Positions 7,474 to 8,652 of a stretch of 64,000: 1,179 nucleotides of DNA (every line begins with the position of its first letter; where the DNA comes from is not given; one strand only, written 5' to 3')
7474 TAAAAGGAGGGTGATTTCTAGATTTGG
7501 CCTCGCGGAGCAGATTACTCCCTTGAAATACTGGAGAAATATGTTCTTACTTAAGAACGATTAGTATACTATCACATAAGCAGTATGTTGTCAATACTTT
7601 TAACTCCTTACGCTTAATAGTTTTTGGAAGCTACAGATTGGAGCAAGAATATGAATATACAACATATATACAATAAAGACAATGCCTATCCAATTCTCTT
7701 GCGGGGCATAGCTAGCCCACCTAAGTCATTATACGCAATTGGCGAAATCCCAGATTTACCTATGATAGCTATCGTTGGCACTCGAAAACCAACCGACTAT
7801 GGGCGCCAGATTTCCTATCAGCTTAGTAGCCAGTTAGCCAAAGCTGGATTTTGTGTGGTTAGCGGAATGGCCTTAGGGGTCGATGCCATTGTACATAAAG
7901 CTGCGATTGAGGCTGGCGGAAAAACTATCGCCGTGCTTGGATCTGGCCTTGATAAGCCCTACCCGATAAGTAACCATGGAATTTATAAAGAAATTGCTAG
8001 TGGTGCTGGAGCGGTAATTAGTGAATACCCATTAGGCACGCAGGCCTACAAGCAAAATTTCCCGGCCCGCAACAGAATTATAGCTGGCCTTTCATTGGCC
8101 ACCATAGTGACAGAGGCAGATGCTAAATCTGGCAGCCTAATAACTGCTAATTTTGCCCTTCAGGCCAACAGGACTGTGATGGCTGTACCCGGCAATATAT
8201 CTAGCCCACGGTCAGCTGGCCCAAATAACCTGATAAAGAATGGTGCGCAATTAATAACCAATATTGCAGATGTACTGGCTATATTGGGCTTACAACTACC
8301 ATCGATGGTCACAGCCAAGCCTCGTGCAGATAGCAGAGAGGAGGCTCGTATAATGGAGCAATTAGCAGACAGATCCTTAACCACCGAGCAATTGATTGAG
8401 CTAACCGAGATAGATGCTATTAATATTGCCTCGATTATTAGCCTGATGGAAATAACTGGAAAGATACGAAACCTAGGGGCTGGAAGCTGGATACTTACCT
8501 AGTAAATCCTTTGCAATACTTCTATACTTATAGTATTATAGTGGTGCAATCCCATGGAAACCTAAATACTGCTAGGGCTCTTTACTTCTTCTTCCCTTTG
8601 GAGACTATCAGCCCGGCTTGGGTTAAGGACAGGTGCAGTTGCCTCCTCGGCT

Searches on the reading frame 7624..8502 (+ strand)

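Call 32: search_protein_families(library=pfam, proteins=[window:7624-8502:+], max_evalue=0.001)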
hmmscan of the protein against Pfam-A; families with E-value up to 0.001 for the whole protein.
window:7624-8502:+ (292 aa): 3 families
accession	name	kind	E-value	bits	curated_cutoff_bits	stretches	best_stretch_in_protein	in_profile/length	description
PF02481.21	DNA_processg_A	-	3.1e-76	255.7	29.6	1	8-212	3-211/212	DNA recombination-mediator protein A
PF18306.6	LDcluster4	-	2.7e-06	27.5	26.3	1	47-187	3-122/151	SLOG cluster4 family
PF17782.7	DprA_WH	-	1.1e-05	25.8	22.9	1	231-285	5-59/61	DprA winged helix domain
